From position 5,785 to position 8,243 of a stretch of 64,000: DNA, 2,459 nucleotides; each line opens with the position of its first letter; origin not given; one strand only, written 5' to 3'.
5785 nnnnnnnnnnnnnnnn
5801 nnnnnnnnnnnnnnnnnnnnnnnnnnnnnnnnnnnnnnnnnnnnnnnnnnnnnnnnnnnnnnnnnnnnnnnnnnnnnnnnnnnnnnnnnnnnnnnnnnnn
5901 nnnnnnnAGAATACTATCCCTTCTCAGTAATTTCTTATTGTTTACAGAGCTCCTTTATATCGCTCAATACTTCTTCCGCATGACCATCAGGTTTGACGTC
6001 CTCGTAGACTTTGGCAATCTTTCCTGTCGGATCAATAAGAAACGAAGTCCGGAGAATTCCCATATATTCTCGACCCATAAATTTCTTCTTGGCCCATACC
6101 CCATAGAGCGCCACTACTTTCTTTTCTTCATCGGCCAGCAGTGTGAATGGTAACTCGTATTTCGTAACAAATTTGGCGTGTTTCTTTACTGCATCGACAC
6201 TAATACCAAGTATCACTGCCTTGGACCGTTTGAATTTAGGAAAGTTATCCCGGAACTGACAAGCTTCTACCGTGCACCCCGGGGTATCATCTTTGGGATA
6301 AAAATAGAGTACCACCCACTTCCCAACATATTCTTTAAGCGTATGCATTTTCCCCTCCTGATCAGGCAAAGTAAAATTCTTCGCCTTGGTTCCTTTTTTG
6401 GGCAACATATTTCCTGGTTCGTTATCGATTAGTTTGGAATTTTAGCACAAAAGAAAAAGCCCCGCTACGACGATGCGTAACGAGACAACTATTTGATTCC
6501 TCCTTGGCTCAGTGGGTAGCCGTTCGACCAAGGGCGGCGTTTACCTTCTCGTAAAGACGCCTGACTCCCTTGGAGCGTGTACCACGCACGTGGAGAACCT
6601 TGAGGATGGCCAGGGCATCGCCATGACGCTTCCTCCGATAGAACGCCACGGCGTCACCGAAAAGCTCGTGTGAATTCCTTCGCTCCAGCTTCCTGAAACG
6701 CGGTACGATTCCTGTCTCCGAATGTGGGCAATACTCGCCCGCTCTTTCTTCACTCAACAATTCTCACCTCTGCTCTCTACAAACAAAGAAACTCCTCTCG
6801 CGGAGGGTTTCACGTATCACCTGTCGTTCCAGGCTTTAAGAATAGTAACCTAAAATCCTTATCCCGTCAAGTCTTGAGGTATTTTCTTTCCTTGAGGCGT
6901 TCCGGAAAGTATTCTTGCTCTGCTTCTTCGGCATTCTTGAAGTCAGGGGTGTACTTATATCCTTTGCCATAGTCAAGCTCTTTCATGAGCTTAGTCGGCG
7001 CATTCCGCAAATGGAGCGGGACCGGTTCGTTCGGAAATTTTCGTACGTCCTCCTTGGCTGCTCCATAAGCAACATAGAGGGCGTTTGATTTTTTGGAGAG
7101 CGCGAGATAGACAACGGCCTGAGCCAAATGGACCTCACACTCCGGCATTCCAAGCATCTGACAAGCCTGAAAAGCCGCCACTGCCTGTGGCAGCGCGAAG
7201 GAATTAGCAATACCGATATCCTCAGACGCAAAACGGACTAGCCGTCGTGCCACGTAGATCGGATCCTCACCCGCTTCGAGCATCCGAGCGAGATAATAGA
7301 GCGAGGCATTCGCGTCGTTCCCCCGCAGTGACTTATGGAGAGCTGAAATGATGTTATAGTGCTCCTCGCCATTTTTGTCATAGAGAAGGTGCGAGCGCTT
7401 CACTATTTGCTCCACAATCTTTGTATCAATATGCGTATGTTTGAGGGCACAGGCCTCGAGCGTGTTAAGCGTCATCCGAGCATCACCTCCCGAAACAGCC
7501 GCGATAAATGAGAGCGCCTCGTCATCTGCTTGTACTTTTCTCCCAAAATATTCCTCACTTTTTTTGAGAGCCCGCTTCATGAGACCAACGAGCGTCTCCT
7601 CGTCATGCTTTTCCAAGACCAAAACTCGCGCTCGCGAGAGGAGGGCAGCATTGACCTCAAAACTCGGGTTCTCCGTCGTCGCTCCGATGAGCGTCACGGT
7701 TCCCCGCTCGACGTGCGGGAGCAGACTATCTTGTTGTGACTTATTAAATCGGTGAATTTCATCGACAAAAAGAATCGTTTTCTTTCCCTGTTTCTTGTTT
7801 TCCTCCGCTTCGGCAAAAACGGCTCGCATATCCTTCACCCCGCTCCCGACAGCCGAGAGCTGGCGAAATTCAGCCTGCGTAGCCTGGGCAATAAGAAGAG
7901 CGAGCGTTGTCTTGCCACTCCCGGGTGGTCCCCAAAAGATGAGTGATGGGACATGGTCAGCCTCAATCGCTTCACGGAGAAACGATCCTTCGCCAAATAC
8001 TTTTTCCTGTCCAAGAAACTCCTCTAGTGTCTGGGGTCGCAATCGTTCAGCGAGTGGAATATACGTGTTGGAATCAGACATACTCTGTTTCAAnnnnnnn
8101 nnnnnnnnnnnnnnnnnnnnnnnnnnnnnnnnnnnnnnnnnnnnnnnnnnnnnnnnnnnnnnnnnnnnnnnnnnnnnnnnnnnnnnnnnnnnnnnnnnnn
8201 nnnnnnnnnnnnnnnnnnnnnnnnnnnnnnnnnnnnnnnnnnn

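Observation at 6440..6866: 430-bp GC-rich intergenic block between bcp and rarA: structured RNA (RNase P RNA-like motifs) versus small basic ORF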

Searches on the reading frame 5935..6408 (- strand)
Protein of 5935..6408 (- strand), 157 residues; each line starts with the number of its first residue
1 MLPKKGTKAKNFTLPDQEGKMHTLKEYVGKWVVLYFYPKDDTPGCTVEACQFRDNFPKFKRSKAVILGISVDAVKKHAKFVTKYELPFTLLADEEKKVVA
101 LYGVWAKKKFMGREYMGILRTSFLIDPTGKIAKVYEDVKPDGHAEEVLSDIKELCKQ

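Call 8: search_protein_families(library=ncbifam, proteins=[window:5935-6408:-], max_evalue=1)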
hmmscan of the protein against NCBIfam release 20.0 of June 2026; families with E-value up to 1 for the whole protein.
window:5935-6408:- (157 aa): 12 families
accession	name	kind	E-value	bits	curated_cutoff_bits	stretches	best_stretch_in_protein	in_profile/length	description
NF006960.0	PRK09437.1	equivalog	2.4e-51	173.8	140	1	4-153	5-154/156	thioredoxin-dependent thiol peroxidase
NF053650.1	PerredPrxQDein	equivalog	5.1e-49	166.1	260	1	11-153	3-144/148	thioredoxin-dependent peroxiredoxin PrxQ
NF009668.0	PRK13189.1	equivalog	4.3e-19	68.6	211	1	3-134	10-142/224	peroxiredoxin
NF040737.1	peroxi_PrxU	equivalog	8.9e-17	61.6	270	1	5-141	38-177/233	thioredoxin-dependent peroxiredoxin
NF009669.0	PRK13190.1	equivalog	3.2e-16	59.2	261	1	4-134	4-133/203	putative peroxiredoxin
NF002854.0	PRK03147.1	subfamily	6.6e-16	58.7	170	1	4-152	37-173/176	thiol-disulfide oxidoreductase ResA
NF009670.0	PRK13191.1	equivalog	8.2e-14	51.6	374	1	3-153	7-159/215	putative peroxiredoxin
NF010122.0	PRK13599.1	equivalog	3.2e-13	49.6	456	1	22-135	26-140/220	peroxiredoxin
TIGR03137.1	AhpC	equivalog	2e-11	44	272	1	23-148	25-149/187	alkyl hydroperoxide reductase subunit C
NF001808.0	PRK00522.1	equivalog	3.6e-07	29.8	123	1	2-83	17-96/167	thiol peroxidase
NF011576.0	PRK15000.1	subfamily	4.7e-05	23.2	301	1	27-137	32-144/200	peroxiredoxin C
NF045827.1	perox_SUH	exception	0.017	14.6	298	1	29-153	44-167/178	thiol peroxidase Prx-SUH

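Call 11: find_encoding_contigs(protein=window:5935-6408:-, flank=3000, max_places=6)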
Protein window:5935-6408:- (157 aa): 3 contigs read that carry it; 3 places shown.
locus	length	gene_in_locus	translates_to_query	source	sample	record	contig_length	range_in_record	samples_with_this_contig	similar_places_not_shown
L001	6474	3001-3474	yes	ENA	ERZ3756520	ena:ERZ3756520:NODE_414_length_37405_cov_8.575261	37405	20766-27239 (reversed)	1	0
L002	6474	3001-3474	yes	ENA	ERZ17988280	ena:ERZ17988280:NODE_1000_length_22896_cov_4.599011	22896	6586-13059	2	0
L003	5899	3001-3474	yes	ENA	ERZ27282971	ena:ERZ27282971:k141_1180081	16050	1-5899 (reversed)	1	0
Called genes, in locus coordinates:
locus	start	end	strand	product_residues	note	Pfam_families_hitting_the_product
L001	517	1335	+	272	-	PF03372:Exo_endo_phos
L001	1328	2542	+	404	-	PF01078:Mg_chelatase (faint), PF05496:RuvB_N, PF00004:AAA, PF07728:AAA_5 (faint), PF16193:AAA_assoc_2, PF12002:MgsA_C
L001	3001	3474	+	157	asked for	PF00578:AhpC-TSA, PF08534:Redoxin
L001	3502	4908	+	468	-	PF00883:Peptidase_M17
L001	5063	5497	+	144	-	PF02381:MraZ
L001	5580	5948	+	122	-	PF01795:Methyltransf_5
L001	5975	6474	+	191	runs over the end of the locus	PF01795:Methyltransf_5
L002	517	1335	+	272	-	PF03372:Exo_endo_phos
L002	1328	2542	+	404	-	PF01078:Mg_chelatase (faint), PF05496:RuvB_N, PF00004:AAA, PF07728:AAA_5 (faint), PF16193:AAA_assoc_2, PF12002:MgsA_C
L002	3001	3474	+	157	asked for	PF00578:AhpC-TSA, PF08534:Redoxin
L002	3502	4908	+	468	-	PF00883:Peptidase_M17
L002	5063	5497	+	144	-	PF02381:MraZ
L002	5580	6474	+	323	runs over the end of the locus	PF01795:Methyltransf_5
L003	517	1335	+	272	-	PF03372:Exo_endo_phos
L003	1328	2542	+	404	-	PF01078:Mg_chelatase (faint), PF05496:RuvB_N, PF00004:AAA, PF07728:AAA_5 (faint), PF16193:AAA_assoc_2, PF12002:MgsA_C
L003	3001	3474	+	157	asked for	PF00578:AhpC-TSA, PF08534:Redoxin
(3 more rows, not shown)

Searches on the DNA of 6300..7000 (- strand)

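Call 4: search_rna_families(source=window, start=6300, end=7000, threshold=evalue, max_evalue=10, show_alignments=3)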
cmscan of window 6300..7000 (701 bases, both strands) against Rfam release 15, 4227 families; matches with E-value up to 10: 3.
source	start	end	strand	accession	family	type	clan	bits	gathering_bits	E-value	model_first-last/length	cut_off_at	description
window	6447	6490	-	RF00489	ctRNA_p42d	Gene; antisense;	-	14.9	50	4.4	1-46/46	no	ctRNA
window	6832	6866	-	RF01309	sR60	Gene; snRNA; snoRNA; CD-box;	CL00132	12.1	50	9.6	1-55/55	no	Small nucleolar RNA sR60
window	6846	6932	+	RF01880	Xist_exon1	Gene; lncRNA;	-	11.8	50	1.7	1-85/85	no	X-chromosome inactivation gene exon 1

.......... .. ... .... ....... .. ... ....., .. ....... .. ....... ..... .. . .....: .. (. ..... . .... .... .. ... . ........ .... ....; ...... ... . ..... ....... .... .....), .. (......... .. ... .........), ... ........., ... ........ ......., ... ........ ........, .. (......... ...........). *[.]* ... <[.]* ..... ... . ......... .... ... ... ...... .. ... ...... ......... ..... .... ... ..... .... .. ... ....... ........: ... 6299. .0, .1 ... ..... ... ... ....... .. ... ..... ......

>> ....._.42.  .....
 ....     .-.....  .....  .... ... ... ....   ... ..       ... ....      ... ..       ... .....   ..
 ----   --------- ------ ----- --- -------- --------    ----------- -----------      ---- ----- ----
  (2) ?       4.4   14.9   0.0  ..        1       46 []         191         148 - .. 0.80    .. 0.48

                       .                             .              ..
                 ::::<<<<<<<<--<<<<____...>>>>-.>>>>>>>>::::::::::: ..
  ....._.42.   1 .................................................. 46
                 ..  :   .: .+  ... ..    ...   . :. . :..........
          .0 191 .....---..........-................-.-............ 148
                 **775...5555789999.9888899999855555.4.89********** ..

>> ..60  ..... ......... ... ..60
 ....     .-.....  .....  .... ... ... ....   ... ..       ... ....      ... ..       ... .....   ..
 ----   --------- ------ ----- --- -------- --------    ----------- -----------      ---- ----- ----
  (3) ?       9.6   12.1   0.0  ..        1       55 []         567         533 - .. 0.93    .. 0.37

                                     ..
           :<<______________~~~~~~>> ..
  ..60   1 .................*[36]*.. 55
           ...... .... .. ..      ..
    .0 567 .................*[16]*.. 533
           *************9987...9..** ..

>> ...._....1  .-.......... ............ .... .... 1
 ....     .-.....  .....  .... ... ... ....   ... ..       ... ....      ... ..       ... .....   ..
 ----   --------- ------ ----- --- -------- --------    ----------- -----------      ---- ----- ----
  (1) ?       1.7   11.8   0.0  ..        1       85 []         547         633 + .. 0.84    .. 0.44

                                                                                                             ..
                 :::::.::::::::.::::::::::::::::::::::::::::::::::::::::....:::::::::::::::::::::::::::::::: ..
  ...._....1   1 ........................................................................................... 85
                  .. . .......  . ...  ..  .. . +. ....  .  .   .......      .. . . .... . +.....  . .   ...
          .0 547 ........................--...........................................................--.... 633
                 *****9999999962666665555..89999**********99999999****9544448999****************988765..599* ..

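Call 60: search_with_rna_model(model_id=R1, sources=[L004, L005, L006, L007, L008, L009, L010, L011, L012, L013, L014, L015, L016, L017, L018, L019, L020, L021, L022, L023, L024, L025, L026, L027, L028, L030, L031, L032, L033, L034, L035, L036, L038, L040, L041, L042, L044, L046, L047, L050, L058, L061, L063, L067, L085, L089, L090, L091, L092, L093, L094, L095, L097, L098, L099, L100, L101, L102, L103, L104, L105], max_evalue=1)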
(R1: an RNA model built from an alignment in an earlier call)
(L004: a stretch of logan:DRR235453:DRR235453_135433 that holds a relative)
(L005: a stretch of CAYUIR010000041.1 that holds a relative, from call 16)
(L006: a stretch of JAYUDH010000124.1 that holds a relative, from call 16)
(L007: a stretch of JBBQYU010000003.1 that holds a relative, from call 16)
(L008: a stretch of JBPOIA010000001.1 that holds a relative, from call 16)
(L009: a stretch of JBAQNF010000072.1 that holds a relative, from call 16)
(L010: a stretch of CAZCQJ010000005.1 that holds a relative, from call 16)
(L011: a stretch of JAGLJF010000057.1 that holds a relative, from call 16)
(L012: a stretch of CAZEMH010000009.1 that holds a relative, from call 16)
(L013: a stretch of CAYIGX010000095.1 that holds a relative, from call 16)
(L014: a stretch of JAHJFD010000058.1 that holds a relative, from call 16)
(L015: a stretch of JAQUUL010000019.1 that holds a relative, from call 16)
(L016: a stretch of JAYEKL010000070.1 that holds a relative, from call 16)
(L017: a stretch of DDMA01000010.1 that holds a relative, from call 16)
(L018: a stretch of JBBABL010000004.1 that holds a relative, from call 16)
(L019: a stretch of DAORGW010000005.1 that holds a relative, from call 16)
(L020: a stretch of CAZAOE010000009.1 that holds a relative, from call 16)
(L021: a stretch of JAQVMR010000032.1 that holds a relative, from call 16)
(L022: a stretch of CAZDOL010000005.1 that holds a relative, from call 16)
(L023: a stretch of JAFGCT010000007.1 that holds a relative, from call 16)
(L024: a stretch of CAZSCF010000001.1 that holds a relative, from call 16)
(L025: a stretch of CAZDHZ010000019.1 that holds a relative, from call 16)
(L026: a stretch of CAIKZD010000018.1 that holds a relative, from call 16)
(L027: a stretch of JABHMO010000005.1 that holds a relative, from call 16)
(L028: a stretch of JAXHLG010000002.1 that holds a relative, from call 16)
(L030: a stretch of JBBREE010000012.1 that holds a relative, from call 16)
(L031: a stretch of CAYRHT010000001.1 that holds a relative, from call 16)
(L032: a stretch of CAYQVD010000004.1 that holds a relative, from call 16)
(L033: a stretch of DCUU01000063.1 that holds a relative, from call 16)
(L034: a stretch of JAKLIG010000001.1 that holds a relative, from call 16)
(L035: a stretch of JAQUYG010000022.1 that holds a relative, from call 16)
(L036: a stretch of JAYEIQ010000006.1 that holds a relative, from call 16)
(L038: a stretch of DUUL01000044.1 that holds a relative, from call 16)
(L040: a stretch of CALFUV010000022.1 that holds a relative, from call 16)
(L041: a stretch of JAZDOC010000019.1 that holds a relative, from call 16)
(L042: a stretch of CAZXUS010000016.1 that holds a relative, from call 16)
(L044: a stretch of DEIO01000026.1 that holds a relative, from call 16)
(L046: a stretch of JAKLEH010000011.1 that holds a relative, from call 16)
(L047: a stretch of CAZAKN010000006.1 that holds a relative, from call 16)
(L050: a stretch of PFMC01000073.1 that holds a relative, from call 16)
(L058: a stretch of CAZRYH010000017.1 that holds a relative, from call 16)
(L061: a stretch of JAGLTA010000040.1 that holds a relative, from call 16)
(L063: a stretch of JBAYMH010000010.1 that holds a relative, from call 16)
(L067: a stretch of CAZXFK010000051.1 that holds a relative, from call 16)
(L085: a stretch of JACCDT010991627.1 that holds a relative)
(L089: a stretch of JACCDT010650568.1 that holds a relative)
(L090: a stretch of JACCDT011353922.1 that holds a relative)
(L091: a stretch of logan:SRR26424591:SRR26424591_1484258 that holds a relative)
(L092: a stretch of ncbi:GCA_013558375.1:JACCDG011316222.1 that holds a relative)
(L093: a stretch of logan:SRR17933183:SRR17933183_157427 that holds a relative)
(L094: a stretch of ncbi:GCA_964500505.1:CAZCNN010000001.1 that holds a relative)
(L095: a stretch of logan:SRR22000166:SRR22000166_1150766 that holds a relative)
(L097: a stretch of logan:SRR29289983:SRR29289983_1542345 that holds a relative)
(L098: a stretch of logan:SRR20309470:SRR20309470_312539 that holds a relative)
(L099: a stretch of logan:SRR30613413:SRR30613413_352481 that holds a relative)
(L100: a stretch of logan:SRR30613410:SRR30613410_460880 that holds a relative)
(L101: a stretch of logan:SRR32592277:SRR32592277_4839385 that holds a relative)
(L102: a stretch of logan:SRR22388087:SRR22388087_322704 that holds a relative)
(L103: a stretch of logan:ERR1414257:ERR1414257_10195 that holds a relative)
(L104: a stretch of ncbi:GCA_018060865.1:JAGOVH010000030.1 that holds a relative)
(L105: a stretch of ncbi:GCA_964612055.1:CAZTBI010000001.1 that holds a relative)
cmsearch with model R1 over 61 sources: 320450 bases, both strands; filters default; matches with E-value up to 1: 26.
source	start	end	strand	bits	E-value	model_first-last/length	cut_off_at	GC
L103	414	478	+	57.7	8e-19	1-76/76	no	0.4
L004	2002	2066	+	55.7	5.2e-18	1-76/76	no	0.46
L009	4401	4465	+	51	3.9e-16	1-76/76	no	0.46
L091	2930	2994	+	47.6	9.2e-15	1-76/76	no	0.42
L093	1088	1150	+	47.4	1.1e-14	1-76/76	no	0.43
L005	1922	2020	+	47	1.7e-14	1-76/76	no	0.53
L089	823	921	-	47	1.7e-14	1-76/76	no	0.53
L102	330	393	+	46.2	3.3e-14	1-76/76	no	0.45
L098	1417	1483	+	46.2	3.4e-14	1-76/76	no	0.43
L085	3060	3157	-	46.1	3.8e-14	1-76/76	no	0.53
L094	3627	3724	+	46.1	3.8e-14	1-76/76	no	0.53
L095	79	176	+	46.1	3.8e-14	1-76/76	no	0.53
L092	208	271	+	45.6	6e-14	1-76/76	no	0.42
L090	28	135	+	45.5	6.6e-14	1-76/76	no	0.46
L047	2231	2298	+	20.8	0.00055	1-76/76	no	0.41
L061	2805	2864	+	20.6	0.00067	1-76/76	no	0.35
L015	600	658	-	19.3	0.0022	1-76/76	no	0.24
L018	572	650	+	19.2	0.0024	1-76/76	no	0.29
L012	2899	2956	+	18.9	0.0031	1-76/76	no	0.29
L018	601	658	-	17.7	0.0094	1-76/76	no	0.29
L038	5062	5143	-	16.9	0.021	1-76/76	no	0.4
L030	1848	1917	+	15.9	0.049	1-76/76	no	0.26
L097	1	17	+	15.7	0.061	60-76/76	5'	0.29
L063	329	383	-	15.7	0.065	1-76/76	no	0.24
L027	5330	5418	+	14.1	0.27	1-76/76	no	0.4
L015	573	650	+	13.8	0.35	1-76/76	no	0.26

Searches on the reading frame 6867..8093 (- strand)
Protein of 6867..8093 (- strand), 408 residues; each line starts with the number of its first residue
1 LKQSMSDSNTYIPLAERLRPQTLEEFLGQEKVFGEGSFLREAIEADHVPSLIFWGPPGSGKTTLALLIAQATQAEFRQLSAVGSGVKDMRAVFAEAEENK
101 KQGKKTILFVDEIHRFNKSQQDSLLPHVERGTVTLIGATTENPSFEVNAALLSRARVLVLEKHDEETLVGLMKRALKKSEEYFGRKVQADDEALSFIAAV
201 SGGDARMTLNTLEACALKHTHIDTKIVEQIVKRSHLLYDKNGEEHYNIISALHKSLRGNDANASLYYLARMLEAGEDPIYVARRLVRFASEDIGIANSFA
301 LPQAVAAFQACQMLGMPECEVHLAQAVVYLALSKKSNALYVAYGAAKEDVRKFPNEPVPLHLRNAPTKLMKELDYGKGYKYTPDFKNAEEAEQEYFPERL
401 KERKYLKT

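Call 8: search_protein_families(library=ncbifam, proteins=[window:6867-8093:-], max_evalue=1)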
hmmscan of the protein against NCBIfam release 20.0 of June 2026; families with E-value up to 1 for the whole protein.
window:6867-8093:- (408 aa): 95 families (the best 25 are shown)
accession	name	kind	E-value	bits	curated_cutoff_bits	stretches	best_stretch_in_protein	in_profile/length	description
NF009881.0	PRK13341.1-2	equivalog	9.5e-127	423.8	651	1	6-403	10-413/736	AAA family ATPase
NF009883.0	PRK13341.1-4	equivalog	5.9e-117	391.4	668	1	10-402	17-415/729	AAA family ATPase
NF009882.0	PRK13341.1-3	equivalog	7.3e-98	328.5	1197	1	12-401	18-413/734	AAA family ATPase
NF009880.0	PRK13341.1-1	equivalog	1.8e-94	317.2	891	1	12-403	6-384/599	AAA family ATPase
NF011289.0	PRK14700.1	equivalog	1.1e-50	172.5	570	1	125-403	1-274/300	recombination factor protein RarA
TIGR02397.1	dnaX_nterm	equivalog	3.3e-21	75.9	250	2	83-296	96-294/355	DNA polymerase III subunit gamma/tau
NF000868.0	PRK00080.1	equivalog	8.6e-19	67.6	282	1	15-129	16-127/330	Holliday junction branch migration DNA helicase RuvB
NF001679.0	PRK00440.1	equivalog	2.7e-17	62.8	303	1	15-233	9-226/322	replication factor C small subunit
NF005171.0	PRK06645.1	equivalog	3.9e-17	61.9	614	2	83-235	109-255/509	DNA polymerase III subunits gamma and tau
NF006585.0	PRK09111.1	equivalog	1.2e-15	57.1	604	2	83-289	127-318/616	DNA polymerase III subunit gamma/tau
NF011514.0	PRK14953.1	equivalog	1.8e-15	56.9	536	2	10-72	2-62/488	DNA polymerase III subunits gamma and tau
NF004046.1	PRK05563.1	equivalog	4.1e-15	55.7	400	2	83-290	97-289/567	DNA polymerase III subunit gamma/tau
TIGR00635.1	ruvB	equivalog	6.9e-15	54.9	299.05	1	22-129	2-106/305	Holliday junction branch migration DNA helicase RuvB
NF009067.0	PRK12402.1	equivalog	7.8e-15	54.7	317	2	16-72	7-60/340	replication factor C small subunit 2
NF003229.0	PRK04195.1-5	equivalog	6.6e-14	51.4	280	1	11-263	4-254/413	replication factor C large subunit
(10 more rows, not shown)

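Call 16: find_related_loci(query=window:6867-8093:-, collection=genome_contigs, flank=3000)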
Query window:6867-8093:- (408 aa) in genome_contigs; peptide patterns used: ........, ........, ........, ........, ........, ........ (x = any residue, [..] = any of these).
600 stretches matched a pattern (row limit reached: there are more); 566 encode a relative of the query (tblastn E <= 1e-3); the best 80 are kept; 80 distinct loci.
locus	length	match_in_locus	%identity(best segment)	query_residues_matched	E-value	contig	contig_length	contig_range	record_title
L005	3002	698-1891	92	11-408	0e+0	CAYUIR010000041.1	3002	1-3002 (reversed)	MAG TPA_asm: uncultured Bdellovibrionales bacterium isolate SRP219642_co6_142 genome assembly, contig: NODE_35217_length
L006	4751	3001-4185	83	12-406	0e+0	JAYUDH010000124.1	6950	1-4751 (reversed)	MAG: Candidatus Moraniibacteriota bacterium isolate GFS_7157 GFS_7157_123, whole genome shotgun sequence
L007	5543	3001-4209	82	1-406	0e+0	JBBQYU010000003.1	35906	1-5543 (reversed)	MAG: Candidatus Moraniibacteriota bacterium isolate Co_metawrap_2179 Cmw_2179_k141_3035750_length_35906_cov_8.0000, whol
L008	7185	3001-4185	79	12-406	0e+0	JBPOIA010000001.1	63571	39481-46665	MAG: Candidatus Moraniibacteriota bacterium isolate MAG_644 c_000000432252, whole genome shotgun sequence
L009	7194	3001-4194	77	9-406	0e+0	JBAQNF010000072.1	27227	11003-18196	MAG: Candidatus Moraniibacteriota bacterium isolate MFD12002_ilm_asm_bin7 k127_89335, whole genome shotgun sequence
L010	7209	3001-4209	67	6-407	0e+0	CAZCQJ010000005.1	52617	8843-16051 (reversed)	MAG TPA_asm: uncultured Bdellovibrionales bacterium isolate SRP285395_co1_534 genome assembly, contig: NODE_769_length_5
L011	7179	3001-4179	63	12-406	1e-171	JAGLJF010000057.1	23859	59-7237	MAG: Candidatus Paceibacterota bacterium isolate RS_3_34 ROV157_3.bin.34.fa_57, whole genome shotgun sequence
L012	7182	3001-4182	63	13-407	4e-170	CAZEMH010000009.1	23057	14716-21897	MAG TPA_asm: uncultured Candidatus Saccharibacteria bacterium isolate binchicken_co184_372 genome assembly, contig: NODE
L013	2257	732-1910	62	13-407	1e-180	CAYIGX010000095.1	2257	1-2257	MAG TPA_asm: uncultured Candidatus Saccharibacteria bacterium isolate ERP119705_co21_195 genome assembly, contig: NODE_8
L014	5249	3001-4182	62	11-406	6e-168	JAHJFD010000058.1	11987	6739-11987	MAG: Patescibacteria group bacterium isolate Modern_marine_glass_biofilm.mb.158 Modern_marine_gla.mb.158_k141_1094646, w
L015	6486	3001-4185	60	5-407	1e-166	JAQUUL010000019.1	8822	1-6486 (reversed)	MAG: Candidatus Paceibacterota bacterium isolate STD2_142 NODE_32143_length_8822_cov_4.622427_Sandtown_D2, whole genome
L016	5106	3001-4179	64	12-406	4e-167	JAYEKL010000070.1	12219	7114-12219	MAG: Patescibacteria group bacterium isolate MAG138 MAG138_70, whole genome shotgun sequence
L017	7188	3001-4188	60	2-407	7e-166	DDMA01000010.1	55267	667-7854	MAG TPA_asm: Patescibacteria group bacterium UBA2558 UBA2558_contig_407, whole genome shotgun sequence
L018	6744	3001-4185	59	5-407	6e-165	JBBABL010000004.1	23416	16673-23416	MAG: Candidatus Paceibacterota bacterium isolate SO_2017_LW1_2 NODE_1602_length_23416_cov_1.743613_LW64-88_2017, whole g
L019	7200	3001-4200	60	9-407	2e-163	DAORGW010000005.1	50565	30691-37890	MAG TPA_asm: bacterium isolate AMR_MDS_1220 NODE_311_length_50565_cov_10.456226, whole genome shotgun sequence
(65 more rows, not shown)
